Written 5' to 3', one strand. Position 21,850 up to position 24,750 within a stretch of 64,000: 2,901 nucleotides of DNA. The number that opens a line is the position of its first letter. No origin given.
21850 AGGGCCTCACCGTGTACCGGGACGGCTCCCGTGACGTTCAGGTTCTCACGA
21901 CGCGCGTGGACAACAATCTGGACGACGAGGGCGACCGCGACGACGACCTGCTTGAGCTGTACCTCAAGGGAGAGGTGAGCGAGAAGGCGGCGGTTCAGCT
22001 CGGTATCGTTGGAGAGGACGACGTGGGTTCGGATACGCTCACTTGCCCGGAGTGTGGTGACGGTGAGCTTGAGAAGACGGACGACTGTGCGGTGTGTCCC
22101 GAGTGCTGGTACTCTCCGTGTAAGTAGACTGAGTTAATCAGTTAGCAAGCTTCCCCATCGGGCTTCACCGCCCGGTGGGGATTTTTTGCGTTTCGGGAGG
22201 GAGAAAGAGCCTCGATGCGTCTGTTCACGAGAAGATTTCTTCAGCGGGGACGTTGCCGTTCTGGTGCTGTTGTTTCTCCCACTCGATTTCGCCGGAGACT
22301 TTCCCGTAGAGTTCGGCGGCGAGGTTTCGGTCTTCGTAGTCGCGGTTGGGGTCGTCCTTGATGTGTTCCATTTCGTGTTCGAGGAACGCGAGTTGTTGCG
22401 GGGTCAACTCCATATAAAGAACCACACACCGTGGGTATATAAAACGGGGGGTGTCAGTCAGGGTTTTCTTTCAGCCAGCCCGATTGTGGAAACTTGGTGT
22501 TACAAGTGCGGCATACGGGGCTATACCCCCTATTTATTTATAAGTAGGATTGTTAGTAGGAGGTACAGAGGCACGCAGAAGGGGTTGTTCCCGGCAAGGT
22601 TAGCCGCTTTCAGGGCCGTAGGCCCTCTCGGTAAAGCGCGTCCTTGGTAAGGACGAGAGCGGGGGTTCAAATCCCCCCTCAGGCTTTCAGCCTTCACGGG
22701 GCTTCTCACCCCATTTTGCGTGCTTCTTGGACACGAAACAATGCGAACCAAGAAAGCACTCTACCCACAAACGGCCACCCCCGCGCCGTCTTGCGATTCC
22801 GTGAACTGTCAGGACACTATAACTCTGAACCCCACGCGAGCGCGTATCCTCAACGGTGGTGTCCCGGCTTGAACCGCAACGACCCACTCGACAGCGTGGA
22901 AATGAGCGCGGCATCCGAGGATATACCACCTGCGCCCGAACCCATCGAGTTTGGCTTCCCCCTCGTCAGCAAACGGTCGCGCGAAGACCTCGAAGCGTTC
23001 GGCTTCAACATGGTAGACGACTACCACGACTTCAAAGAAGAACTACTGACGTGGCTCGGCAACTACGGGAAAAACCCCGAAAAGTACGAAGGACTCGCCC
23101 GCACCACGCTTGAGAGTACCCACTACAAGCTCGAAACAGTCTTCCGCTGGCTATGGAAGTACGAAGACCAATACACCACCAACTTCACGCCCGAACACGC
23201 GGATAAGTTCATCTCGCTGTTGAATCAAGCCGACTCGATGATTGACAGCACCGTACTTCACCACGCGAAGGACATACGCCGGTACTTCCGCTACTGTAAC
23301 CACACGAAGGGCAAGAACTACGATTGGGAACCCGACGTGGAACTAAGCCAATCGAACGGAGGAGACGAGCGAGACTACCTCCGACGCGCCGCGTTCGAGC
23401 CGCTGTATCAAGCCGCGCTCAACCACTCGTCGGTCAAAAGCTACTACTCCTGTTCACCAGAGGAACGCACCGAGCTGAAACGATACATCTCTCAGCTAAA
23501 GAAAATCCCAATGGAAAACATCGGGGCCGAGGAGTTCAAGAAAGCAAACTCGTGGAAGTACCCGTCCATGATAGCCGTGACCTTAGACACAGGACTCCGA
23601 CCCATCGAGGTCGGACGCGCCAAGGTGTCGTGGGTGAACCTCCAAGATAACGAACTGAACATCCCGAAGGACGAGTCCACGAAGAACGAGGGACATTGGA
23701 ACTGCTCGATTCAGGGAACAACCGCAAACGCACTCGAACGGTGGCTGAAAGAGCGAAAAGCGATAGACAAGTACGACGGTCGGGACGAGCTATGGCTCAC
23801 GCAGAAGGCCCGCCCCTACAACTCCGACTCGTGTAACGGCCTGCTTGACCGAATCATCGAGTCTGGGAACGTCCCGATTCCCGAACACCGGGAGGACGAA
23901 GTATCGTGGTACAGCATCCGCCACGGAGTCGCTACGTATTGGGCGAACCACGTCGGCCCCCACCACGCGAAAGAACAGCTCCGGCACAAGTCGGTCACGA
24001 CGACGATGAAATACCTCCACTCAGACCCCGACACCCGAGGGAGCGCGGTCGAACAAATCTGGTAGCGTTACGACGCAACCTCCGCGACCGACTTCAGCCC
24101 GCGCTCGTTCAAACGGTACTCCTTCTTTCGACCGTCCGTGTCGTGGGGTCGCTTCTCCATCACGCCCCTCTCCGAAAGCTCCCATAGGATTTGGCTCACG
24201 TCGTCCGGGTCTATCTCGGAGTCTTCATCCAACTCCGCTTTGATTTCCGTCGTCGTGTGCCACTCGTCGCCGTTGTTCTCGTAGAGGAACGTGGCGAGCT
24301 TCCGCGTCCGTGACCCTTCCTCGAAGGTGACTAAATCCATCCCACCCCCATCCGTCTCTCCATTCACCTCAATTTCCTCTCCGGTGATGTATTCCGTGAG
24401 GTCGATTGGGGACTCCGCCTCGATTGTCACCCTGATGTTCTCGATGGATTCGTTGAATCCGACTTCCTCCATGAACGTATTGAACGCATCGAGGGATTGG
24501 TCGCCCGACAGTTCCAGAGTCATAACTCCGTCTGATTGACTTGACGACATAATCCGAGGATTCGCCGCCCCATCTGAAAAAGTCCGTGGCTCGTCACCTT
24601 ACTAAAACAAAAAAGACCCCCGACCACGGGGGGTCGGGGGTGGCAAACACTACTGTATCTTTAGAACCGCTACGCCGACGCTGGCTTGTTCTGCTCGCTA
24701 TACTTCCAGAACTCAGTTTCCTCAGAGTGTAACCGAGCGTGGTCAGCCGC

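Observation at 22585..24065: Integrase preceded by the 3' two-thirds of a tRNA-Thr(GGT)-like sequence: putative attP, implying a temperate lifestyle and a predictable host target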

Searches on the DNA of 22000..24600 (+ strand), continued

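Call 57: get_annotated_region(hit=H34, flank=400)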
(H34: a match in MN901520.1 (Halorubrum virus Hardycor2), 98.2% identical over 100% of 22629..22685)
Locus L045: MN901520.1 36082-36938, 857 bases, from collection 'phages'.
description: Halorubrum virus Hardycor2, complete genome.
organism: Halorubrum virus Hardycor2 (NCBI taxid 2721756)
taxonomy: Viruses; Duplodnaviria; Heunggongvirae; Uroviricota; Caudoviricetes; Thumleimavirales; Hafunaviridae; Haloferacalesvirus
host: Halorubrum coriense; source: Lake Hardy; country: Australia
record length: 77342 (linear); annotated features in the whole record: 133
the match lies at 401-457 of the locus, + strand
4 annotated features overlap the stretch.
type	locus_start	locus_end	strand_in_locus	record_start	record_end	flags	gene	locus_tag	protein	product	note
CDS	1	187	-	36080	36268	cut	-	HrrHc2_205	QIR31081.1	hypothetical protein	-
tRNA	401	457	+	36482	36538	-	-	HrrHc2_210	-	tRNA-Thr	predicted by tRNAscan but with low score (28.2); partial, missing first 15 nt; probable attP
CDS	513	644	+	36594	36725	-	-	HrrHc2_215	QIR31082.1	putative CxxC motif protein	-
CDS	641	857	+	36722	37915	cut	-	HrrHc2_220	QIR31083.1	site-specific integrase Int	conserved domain DNA_BRE_C (cd00397) DNA breaking-rejoining enzymes, C-terminal catalytic domain; conserved domain ...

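Call 58: get_annotated_region(hit=H35, flank=400)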
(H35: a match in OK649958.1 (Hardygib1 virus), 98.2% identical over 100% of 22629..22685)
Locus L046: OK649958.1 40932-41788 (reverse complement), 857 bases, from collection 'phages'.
description: Hardygib1 virus isolate HG1, partial genome.
organism: Hardygib1 virus (NCBI taxid 2894774)
taxonomy: Viruses; Duplodnaviria; Heunggongvirae; Uroviricota; Caudoviricetes
host: Haloferax gibbonsii Ma2.38; source: Lake Hardy; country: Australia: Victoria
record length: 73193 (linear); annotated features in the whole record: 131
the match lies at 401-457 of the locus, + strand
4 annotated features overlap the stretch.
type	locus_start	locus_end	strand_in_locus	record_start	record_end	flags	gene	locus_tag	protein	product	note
CDS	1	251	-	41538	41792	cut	-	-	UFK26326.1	hypothetical protein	-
tRNA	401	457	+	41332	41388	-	-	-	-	tRNA-Thr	predicted by tRNAscan but with low score (28.2); partial, probable attP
CDS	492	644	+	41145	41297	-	-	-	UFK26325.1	hypothetical protein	-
CDS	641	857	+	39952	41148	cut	-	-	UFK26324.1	site-specific integrase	Integrase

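Call 59: get_annotated_region(hit=H43, flank=400)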
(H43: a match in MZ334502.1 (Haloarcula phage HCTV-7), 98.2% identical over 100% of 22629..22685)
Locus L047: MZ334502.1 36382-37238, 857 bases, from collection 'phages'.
description: Haloarcula phage HCTV-7 isolate HCTV-7/16, complete genome.
organism: Haloarcula phage HCTV-7 (NCBI taxid 2877982)
taxonomy: Viruses; Duplodnaviria; Heunggongvirae; Uroviricota; Caudoviricetes; Thumleimavirales; Hafunaviridae; Haloferacalesvirus; Haloferacalesvirus hv5
host: Haloarcula californiae; source: solar saltern; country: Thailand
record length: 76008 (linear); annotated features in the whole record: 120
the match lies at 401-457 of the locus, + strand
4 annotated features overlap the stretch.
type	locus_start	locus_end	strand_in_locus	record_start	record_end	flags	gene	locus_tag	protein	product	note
CDS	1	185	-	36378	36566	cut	-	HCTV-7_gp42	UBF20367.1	hypothetical protein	-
tRNA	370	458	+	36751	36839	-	-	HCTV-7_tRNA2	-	tRNA-Thr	tRNA-Thr (anticodon GGT)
CDS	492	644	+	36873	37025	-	-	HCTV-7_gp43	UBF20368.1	hypothetical protein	-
CDS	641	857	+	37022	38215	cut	-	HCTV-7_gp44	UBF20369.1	integrase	-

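Call 60: get_annotated_region(hit=H46, flank=400)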
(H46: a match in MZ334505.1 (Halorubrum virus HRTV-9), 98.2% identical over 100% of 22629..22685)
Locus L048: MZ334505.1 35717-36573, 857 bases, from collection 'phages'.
description: Halorubrum virus HRTV-9 isolate HRTV-9/42, complete genome.
organism: Halorubrum virus HRTV-9 (NCBI taxid 2878011)
taxonomy: Viruses; Duplodnaviria; Heunggongvirae; Uroviricota; Caudoviricetes; Thumleimavirales; Hafunaviridae; Haloferacalesvirus
host: Halorubrum sp.; source: solar saltern; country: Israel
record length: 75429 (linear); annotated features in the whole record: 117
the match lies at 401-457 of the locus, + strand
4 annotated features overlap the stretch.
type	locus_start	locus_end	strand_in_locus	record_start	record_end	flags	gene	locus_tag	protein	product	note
CDS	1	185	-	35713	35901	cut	-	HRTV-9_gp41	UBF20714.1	hypothetical protein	-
tRNA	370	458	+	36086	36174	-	-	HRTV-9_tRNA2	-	tRNA-Thr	tRNA-Thr (anticodon GGT)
CDS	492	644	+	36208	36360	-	-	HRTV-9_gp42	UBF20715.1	hypothetical protein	-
CDS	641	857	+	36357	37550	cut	-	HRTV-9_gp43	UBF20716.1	integrase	-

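Call 61: get_annotated_region(hit=H47, flank=400)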
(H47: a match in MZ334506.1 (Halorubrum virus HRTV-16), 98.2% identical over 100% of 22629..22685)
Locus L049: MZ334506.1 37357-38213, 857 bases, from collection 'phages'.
description: Halorubrum virus HRTV-16 isolate HRTV-16/4, complete genome.
organism: Halorubrum virus HRTV-16 (NCBI taxid 2877996)
taxonomy: Viruses; Duplodnaviria; Heunggongvirae; Uroviricota; Caudoviricetes; Thumleimavirales; Hafunaviridae; Haloferacalesvirus
host: Halorubrum sp.; source: solar saltern; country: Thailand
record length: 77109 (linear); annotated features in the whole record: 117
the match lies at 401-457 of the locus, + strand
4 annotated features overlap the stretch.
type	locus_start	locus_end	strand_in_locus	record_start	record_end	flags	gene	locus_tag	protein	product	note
CDS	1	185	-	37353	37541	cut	-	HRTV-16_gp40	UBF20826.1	hypothetical protein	-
tRNA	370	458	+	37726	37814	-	-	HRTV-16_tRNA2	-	tRNA-Thr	tRNA-Thr (anticodon GGT)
CDS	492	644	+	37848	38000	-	-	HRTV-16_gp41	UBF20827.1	hypothetical protein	-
CDS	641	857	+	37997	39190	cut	-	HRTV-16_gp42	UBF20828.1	integrase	-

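Call 62: get_annotated_region(hit=H50, flank=400)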
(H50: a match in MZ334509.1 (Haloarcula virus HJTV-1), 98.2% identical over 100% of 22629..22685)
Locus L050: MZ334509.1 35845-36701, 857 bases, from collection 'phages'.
description: Haloarcula virus HJTV-1 isolate HJTV-1/22, complete genome.
organism: Haloarcula virus HJTV-1 (NCBI taxid 2877985)
taxonomy: Viruses; Duplodnaviria; Heunggongvirae; Uroviricota; Caudoviricetes; Thumleimavirales; Hafunaviridae; Haloferacalesvirus
host: Haloarcula japonica; source: solar saltern; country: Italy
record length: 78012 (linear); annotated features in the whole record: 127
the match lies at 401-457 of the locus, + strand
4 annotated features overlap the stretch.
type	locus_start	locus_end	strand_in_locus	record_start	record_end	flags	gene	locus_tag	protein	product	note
CDS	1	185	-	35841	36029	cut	-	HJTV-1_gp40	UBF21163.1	hypothetical protein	-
tRNA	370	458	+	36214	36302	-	-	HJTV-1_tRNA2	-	tRNA-Thr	tRNA-Thr (anticodon GGT)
CDS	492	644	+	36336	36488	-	-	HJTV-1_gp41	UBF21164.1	hypothetical protein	-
CDS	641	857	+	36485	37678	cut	-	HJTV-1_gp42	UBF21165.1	integrase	-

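Call 63: get_annotated_region(hit=H60, flank=400)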
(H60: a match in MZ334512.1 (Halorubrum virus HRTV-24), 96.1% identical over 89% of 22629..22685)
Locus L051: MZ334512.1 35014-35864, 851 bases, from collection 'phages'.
description: Halorubrum virus HRTV-24 isolate HRTV-24/13, complete genome.
organism: Halorubrum virus HRTV-24 (NCBI taxid 2878005)
taxonomy: Viruses; Duplodnaviria; Heunggongvirae; Uroviricota; Caudoviricetes; Thumleimavirales; Hafunaviridae; Haloferacalesvirus
host: Halorubrum sp.; source: solar saltern; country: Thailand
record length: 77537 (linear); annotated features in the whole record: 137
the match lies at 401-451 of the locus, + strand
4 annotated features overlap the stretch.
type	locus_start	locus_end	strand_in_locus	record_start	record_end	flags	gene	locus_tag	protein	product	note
CDS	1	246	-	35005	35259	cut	-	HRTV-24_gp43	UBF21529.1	hypothetical protein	-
tRNA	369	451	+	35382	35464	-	-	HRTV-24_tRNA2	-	tRNA-Thr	tRNA-Thr (anticodon GGT)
CDS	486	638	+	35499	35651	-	-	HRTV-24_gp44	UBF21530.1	hypothetical protein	-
CDS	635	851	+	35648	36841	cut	-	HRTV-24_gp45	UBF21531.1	integrase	-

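Call 64: get_annotated_region(hit=H66, flank=400)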
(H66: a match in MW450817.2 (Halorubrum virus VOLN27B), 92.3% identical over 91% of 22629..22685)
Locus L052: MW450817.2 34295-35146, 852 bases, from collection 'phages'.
description: Halorubrum virus VOLN27B, complete genome.
organism: Halorubrum virus VOLN27B (NCBI taxid 2802002)
taxonomy: Viruses; Duplodnaviria; Heunggongvirae; Uroviricota; Caudoviricetes; Thumleimavirales; Hafunaviridae; Haloferacalesvirus
host: Halorubrum sp. LN27; source: salt_mine; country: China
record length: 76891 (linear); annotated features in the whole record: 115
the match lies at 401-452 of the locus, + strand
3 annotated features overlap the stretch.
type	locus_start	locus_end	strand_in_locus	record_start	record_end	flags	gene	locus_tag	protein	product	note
CDS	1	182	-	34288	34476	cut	-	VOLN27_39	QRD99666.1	hypothetical protein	-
tRNA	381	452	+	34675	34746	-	-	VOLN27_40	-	tRNA-Thr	tRNA Thr (ggt)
CDS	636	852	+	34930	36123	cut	-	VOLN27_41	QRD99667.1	integrase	-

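Call 66: get_annotated_region(hit=H61, flank=400)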
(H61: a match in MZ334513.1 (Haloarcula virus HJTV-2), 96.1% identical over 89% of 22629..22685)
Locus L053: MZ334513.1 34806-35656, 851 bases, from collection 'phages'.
description: Haloarcula virus HJTV-2 isolate HJTV-2/27, complete genome.
organism: Haloarcula virus HJTV-2 (NCBI taxid 2877986)
taxonomy: Viruses; Duplodnaviria; Heunggongvirae; Uroviricota; Caudoviricetes; Thumleimavirales; Hafunaviridae; Haloferacalesvirus; Haloferacalesvirus HJTV2
host: Haloarcula japonica; source: solar saltern; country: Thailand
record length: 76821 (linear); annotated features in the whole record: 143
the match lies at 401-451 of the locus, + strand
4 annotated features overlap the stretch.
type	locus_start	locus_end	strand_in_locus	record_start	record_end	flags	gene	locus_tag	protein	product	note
CDS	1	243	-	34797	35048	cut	-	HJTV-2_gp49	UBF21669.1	hypothetical protein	-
tRNA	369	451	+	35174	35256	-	-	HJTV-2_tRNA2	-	tRNA-Thr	tRNA-Thr (anticodon GGT)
CDS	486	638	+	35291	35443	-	-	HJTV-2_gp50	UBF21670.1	hypothetical protein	-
CDS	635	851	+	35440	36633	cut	-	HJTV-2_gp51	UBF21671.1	integrase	-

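Call 67: get_annotated_region(hit=H62, flank=400)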
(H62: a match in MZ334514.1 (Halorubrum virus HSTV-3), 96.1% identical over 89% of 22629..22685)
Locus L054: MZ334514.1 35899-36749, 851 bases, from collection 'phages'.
description: Halorubrum virus HSTV-3 isolate HSTV-3/39, complete genome.
organism: Halorubrum virus HSTV-3 (NCBI taxid 2878012)
taxonomy: Viruses; Duplodnaviria; Heunggongvirae; Uroviricota; Caudoviricetes; Thumleimavirales; Hafunaviridae; Haloferacalesvirus
host: Halorubrum sodomense; source: solar saltern; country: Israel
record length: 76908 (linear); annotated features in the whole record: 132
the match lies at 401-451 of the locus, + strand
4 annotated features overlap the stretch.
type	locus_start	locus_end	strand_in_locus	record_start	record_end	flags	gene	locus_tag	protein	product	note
CDS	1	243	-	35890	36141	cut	-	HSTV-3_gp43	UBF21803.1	hypothetical protein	-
tRNA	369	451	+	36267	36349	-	-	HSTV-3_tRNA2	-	tRNA-Thr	tRNA-Thr (anticodon GGT)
CDS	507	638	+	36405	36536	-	-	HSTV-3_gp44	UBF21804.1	hypothetical protein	-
CDS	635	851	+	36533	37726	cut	-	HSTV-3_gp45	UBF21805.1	integrase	-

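Call 68: get_annotated_region(hit=H64, flank=400)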
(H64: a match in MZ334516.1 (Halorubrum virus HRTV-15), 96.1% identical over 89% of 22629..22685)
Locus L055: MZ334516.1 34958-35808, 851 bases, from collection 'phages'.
description: Halorubrum virus HRTV-15 isolate HRTV-15/3, complete genome.
organism: Halorubrum virus HRTV-15 (NCBI taxid 2877995)
taxonomy: Viruses; Duplodnaviria; Heunggongvirae; Uroviricota; Caudoviricetes; Thumleimavirales; Hafunaviridae; Haloferacalesvirus
host: Halorubrum sp.; source: solar saltern; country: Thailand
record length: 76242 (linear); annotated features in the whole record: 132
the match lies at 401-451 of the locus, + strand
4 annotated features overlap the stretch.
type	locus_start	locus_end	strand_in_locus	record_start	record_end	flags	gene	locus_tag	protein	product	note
CDS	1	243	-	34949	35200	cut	-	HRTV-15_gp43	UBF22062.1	hypothetical protein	-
tRNA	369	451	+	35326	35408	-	-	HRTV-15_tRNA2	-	tRNA-Thr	tRNA-Thr (anticodon GGT)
CDS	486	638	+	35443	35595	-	-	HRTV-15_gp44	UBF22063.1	hypothetical protein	-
CDS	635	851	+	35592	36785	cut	-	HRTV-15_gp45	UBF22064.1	integrase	-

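Call 69: get_annotated_region(hit=H51, flank=400)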
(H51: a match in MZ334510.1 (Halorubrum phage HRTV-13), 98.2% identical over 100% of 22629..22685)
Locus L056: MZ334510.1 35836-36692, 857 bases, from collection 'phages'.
description: Halorubrum phage HRTV-13 isolate HRTV-13/1, complete genome.
organism: Halorubrum phage HRTV-13 (NCBI taxid 2877993)
taxonomy: Viruses; Duplodnaviria; Heunggongvirae; Uroviricota; Caudoviricetes; Thumleimavirales; Hafunaviridae; Haloferacalesvirus; Haloferacalesvirus hv5
host: Halorubrum sp.; source: solar saltern; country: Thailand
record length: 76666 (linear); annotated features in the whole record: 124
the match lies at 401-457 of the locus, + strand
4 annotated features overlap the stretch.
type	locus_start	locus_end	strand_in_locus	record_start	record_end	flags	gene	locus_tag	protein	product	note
CDS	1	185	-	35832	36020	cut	-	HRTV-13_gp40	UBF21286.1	hypothetical protein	-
tRNA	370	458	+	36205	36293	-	-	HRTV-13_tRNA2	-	tRNA-Thr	tRNA-Thr (anticodon GGT)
CDS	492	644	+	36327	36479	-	-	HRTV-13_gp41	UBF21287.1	hypothetical protein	-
CDS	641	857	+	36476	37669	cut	-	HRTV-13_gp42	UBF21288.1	integrase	-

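Call 70: get_annotated_region(hit=H28, flank=400)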
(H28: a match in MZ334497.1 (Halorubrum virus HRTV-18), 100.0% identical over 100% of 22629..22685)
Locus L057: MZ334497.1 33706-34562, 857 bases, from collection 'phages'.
description: Halorubrum virus HRTV-18 isolate HRTV-18/7, complete genome.
organism: Halorubrum virus HRTV-18 (NCBI taxid 2877998)
taxonomy: Viruses; Duplodnaviria; Heunggongvirae; Uroviricota; Caudoviricetes; Thumleimavirales; Hafunaviridae; Haloferacalesvirus
host: Halorubrum sp.; source: solar saltern; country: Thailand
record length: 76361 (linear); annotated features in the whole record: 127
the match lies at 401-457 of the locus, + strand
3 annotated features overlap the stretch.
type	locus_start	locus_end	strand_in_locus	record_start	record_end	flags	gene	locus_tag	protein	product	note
CDS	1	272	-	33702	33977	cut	-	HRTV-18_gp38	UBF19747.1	hypothetical protein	-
tRNA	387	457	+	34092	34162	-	-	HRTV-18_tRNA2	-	tRNA-Thr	tRNA-Thr (anticodon GGT)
CDS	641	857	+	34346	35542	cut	-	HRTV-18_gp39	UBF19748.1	integrase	-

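Call 71: get_annotated_region(hit=H29, flank=400)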
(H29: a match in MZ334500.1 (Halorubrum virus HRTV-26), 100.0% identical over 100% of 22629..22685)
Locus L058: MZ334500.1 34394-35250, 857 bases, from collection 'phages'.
description: Halorubrum virus HRTV-26 isolate HRTV-26/26, complete genome.
organism: Halorubrum virus HRTV-26 (NCBI taxid 2878007)
taxonomy: Viruses; Duplodnaviria; Heunggongvirae; Uroviricota; Caudoviricetes; Thumleimavirales; Hafunaviridae; Haloferacalesvirus
host: Halorubrum sp.; source: solar saltern; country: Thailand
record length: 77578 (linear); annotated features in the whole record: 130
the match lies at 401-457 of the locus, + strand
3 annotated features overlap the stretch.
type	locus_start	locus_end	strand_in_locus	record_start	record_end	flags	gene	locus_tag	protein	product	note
CDS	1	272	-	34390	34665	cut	-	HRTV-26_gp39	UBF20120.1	hypothetical protein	-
tRNA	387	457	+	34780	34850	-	-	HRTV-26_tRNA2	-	tRNA-Thr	tRNA-Thr (anticodon GGT)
CDS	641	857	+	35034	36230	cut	-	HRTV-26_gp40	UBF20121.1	integrase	-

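Call 72: get_annotated_region(hit=H36, flank=400)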
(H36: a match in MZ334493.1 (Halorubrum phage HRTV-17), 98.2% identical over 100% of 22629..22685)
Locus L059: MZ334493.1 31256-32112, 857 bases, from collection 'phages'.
description: Halorubrum phage HRTV-17 isolate HRTV-17/5, complete genome.
organism: Halorubrum phage HRTV-17 (NCBI taxid 2877997)
taxonomy: Viruses; Duplodnaviria; Heunggongvirae; Uroviricota; Caudoviricetes; Thumleimavirales; Hafunaviridae; Haloferacalesvirus; Haloferacalesvirus hv8
host: Halorubrum sp.; source: solar saltern; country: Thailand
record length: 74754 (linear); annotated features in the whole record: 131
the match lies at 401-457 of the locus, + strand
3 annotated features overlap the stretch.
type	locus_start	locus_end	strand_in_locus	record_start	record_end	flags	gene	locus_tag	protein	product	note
CDS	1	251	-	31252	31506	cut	-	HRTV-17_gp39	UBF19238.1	hypothetical protein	-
tRNA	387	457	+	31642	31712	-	-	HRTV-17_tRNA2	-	tRNA-Thr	tRNA-Thr (anticodon GGT)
CDS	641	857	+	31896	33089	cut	-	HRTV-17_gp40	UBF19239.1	integrase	-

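Call 73: get_annotated_region(hit=H54, flank=400)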
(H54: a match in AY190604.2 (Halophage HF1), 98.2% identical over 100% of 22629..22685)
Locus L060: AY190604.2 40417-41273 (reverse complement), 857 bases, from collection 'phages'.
description: Halophage HF1, complete genome.
organism: Halophage HF1 (NCBI taxid 2847106)
taxonomy: Viruses; Duplodnaviria; Heunggongvirae; Uroviricota; Caudoviricetes; Thumleimavirales; Hafunaviridae; Haloferacalesvirus; Haloferacalesvirus HF1
host: -; source: -; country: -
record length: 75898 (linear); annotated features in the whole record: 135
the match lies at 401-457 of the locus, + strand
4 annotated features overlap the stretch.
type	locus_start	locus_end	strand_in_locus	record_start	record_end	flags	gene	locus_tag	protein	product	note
CDS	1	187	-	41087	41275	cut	-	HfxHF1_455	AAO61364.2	hypothetical protein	-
tRNA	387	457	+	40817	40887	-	-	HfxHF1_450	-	tRNA-Thr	predicted by tRNAscan but with low score, and possibly truncated; probable attP of virus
CDS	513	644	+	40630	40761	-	-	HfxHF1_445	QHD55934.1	hypothetical protein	-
CDS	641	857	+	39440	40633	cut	-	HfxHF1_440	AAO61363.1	site-specific integrase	-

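Call 74: get_annotated_region(hit=H63, flank=400)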
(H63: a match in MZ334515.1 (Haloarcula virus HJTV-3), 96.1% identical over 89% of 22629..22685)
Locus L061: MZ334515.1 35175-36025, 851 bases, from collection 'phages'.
description: Haloarcula virus HJTV-3 isolate HJTV-3/25, complete genome.
organism: Haloarcula virus HJTV-3 (NCBI taxid 2877987)
taxonomy: Viruses; Duplodnaviria; Heunggongvirae; Uroviricota; Caudoviricetes; Thumleimavirales; Hafunaviridae; Haloferacalesvirus
host: Haloarcula japonica; source: solar saltern; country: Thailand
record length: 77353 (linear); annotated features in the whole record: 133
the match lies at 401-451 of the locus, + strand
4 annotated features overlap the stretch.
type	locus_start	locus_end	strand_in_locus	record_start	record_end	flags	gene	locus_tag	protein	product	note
CDS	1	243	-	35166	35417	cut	-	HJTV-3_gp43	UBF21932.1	hypothetical protein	-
tRNA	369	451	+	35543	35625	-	-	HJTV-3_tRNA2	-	tRNA-Thr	tRNA-Thr (anticodon GGT)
CDS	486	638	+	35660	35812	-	-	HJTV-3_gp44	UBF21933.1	hypothetical protein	-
CDS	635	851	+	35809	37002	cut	-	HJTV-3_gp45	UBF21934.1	integrase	-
